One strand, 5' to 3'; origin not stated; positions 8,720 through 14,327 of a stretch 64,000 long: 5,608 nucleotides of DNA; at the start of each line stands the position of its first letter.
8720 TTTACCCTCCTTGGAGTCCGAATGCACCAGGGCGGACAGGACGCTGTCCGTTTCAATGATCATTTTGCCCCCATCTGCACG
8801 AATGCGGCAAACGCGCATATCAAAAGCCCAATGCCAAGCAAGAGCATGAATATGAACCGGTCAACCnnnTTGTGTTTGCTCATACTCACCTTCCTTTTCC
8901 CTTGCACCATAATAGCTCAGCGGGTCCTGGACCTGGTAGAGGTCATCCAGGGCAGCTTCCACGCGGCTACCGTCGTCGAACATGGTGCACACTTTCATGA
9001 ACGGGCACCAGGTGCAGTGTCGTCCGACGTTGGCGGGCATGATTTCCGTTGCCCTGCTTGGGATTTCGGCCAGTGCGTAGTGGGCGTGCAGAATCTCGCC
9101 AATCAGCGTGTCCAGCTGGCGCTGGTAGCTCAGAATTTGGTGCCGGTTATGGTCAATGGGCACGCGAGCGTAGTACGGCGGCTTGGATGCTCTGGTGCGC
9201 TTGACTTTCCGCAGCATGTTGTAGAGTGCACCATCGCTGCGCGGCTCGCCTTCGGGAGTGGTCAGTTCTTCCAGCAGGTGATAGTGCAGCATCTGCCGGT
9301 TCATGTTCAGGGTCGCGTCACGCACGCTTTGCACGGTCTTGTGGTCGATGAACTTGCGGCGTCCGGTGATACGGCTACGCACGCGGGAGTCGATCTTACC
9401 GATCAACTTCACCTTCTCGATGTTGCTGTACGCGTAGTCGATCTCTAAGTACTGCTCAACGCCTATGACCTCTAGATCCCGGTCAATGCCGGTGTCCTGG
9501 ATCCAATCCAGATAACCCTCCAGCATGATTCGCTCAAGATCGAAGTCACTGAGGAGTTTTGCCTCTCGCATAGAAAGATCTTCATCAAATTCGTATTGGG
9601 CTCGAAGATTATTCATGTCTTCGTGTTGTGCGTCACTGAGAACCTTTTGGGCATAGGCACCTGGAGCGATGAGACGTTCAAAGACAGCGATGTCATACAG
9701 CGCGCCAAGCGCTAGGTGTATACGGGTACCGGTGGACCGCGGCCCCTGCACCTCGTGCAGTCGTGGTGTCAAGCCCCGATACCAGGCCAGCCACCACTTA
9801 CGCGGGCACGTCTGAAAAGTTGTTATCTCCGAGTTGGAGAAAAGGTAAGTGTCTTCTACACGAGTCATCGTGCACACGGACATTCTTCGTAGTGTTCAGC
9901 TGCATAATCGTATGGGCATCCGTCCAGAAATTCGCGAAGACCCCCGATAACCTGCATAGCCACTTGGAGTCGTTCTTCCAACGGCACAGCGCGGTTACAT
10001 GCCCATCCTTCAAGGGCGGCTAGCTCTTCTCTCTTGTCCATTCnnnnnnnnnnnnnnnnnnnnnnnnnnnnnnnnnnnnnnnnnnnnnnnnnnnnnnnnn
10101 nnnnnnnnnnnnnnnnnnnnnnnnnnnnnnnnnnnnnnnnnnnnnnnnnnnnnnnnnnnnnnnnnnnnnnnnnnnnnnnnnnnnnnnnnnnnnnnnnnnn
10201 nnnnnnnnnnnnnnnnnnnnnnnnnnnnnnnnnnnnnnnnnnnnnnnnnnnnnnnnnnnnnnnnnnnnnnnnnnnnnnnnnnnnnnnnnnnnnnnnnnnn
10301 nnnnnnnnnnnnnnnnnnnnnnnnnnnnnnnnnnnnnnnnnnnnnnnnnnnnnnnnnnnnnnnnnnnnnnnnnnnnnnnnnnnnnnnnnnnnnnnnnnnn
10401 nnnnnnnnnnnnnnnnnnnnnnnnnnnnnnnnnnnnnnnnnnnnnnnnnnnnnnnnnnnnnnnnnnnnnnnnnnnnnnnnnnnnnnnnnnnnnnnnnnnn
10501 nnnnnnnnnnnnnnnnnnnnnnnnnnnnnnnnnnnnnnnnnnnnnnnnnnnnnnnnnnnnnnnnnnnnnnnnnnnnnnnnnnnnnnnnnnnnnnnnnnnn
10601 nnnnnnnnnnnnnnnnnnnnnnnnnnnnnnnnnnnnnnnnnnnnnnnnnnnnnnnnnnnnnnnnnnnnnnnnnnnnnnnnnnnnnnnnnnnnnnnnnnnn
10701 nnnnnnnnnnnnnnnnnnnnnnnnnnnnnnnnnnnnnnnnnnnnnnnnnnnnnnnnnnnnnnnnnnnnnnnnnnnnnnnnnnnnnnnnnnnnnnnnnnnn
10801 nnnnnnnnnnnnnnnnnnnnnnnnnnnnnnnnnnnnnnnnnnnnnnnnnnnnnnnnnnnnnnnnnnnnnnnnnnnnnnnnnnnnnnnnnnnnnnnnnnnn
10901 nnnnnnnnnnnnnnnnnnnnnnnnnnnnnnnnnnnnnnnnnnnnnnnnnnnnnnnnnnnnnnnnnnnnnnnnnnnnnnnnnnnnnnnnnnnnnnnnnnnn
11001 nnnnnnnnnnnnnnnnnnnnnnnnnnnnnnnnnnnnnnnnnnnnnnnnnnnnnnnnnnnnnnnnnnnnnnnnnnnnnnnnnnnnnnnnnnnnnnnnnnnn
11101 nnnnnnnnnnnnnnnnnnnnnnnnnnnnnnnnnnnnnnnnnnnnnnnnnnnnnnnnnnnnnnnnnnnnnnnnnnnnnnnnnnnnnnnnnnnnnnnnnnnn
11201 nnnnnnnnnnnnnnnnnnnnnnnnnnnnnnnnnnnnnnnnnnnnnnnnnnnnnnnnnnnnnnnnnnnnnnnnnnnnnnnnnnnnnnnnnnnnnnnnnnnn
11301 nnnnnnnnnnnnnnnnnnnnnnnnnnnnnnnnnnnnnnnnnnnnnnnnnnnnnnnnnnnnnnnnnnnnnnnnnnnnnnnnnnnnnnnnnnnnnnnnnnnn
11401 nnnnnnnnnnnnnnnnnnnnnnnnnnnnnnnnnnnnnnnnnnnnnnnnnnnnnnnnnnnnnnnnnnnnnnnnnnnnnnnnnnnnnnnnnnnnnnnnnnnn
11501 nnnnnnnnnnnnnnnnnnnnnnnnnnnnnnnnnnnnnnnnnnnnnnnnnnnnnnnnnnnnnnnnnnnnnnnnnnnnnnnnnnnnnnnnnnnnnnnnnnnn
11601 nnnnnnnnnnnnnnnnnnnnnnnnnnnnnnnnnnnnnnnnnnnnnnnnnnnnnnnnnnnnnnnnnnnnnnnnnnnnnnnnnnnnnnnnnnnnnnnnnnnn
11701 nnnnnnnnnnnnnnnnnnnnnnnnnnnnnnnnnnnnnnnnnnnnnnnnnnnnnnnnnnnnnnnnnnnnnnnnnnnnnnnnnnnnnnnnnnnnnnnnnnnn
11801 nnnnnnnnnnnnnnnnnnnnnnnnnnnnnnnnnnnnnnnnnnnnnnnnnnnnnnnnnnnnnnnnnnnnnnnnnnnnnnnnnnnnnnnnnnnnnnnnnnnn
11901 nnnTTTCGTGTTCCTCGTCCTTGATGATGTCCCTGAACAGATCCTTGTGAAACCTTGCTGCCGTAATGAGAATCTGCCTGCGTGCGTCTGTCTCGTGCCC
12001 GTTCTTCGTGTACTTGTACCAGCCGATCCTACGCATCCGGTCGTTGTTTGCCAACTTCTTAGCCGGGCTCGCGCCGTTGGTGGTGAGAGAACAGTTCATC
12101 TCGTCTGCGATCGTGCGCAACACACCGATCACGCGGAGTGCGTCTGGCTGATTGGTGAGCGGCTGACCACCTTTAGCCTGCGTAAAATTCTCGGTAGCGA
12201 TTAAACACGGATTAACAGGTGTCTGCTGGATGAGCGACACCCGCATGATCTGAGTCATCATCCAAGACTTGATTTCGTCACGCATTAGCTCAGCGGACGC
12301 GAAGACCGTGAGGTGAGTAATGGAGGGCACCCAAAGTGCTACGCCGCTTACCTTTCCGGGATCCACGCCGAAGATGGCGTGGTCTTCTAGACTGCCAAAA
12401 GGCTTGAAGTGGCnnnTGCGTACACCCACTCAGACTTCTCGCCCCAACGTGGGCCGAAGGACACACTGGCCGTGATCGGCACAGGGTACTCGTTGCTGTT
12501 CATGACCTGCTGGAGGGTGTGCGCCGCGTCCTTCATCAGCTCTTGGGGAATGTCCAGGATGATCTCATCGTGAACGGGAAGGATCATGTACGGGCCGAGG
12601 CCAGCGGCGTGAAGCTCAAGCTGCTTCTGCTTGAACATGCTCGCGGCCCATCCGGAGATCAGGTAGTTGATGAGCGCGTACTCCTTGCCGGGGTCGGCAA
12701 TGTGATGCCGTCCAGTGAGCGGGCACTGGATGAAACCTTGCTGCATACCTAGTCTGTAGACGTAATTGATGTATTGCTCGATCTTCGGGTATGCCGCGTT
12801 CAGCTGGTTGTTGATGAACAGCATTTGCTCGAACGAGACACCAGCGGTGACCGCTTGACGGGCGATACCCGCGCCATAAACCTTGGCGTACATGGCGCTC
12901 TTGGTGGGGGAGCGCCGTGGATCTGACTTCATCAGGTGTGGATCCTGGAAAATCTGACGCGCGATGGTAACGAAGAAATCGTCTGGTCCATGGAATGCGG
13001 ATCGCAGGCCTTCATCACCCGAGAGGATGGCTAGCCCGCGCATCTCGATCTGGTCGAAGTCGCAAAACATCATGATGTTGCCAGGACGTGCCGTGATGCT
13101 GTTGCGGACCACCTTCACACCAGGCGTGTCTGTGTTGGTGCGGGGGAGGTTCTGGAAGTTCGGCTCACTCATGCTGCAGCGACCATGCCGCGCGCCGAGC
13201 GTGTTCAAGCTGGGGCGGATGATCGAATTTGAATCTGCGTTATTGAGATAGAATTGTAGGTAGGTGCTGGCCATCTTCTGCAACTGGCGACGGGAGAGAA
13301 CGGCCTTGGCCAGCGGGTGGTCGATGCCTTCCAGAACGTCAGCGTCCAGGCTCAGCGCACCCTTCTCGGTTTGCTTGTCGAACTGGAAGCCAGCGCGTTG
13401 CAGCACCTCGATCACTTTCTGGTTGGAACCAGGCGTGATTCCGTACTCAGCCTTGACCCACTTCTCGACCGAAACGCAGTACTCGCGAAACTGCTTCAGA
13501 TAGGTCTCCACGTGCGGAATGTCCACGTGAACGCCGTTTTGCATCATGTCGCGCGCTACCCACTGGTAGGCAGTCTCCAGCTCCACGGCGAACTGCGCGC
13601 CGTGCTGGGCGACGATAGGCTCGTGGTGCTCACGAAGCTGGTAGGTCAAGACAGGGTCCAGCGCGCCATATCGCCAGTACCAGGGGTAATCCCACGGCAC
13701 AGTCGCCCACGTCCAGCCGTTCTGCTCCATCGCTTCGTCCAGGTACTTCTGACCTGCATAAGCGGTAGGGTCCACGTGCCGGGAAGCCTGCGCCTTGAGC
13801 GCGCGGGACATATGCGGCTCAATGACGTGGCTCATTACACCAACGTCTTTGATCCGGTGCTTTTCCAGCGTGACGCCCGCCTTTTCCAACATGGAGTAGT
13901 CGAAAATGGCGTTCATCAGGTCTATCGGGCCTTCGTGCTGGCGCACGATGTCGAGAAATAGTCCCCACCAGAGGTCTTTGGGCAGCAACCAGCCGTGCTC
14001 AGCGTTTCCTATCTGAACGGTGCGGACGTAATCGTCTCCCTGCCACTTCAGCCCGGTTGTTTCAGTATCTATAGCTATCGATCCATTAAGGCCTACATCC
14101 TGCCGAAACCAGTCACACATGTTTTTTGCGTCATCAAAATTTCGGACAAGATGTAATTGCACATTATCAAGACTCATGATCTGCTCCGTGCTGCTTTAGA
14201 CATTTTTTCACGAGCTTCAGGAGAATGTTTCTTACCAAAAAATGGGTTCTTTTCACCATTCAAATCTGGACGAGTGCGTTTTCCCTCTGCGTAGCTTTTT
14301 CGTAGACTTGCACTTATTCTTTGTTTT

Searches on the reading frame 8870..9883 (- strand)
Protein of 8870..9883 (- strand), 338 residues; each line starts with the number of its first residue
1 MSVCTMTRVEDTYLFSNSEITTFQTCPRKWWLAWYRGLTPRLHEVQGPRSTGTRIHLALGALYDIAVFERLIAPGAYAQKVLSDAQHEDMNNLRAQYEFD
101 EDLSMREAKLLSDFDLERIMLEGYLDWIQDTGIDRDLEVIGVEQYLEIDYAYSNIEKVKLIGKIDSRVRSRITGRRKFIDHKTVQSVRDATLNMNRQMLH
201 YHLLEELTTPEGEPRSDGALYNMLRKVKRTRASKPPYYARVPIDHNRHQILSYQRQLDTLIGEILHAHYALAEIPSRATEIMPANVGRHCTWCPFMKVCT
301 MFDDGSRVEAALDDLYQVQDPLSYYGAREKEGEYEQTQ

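Call 54: search_protein_families(library=phrogs, proteins=[window:8870-9883:-], max_evalue=0.00001)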
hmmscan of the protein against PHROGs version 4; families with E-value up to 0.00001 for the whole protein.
window:8870-9883:- (338 aa): 2 families
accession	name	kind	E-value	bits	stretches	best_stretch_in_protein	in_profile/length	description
phrog_1218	-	DNA, RNA and nucleotide metabolism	7.3e-37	128.4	2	8-231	3-213/364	exonuclease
phrog_69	-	DNA, RNA and nucleotide metabolism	4.7e-12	46.7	1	12-304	87-328/501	exonuclease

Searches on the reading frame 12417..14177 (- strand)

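Call 54: search_protein_families(library=phrogs, proteins=[window:12417-14177:-], max_evalue=0.00001)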
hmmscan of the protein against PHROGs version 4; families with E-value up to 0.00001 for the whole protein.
window:12417-14177:- (587 aa): 6 families
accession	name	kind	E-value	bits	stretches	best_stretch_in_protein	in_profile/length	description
phrog_17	-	DNA, RNA and nucleotide metabolism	1.4e-90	305.9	1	15-584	656-1236/1445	DNA polymerase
phrog_2573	-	DNA, RNA and nucleotide metabolism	1.6e-17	64.7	1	357-561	5-247/336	DNA polymerase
phrog_15971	-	DNA, RNA and nucleotide metabolism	8.7e-15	55.7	1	247-578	48-372/376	DNA polymerase I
phrog_10285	-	DNA, RNA and nucleotide metabolism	1.8e-13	51.3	1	341-470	32-164/321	DNA polymerase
phrog_5995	-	DNA, RNA and nucleotide metabolism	9.5e-08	32.9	1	433-582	5-179/236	DNA polymerase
phrog_12241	-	DNA, RNA and nucleotide metabolism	3e-07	30.8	0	86-252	199-369/502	DNA polymerase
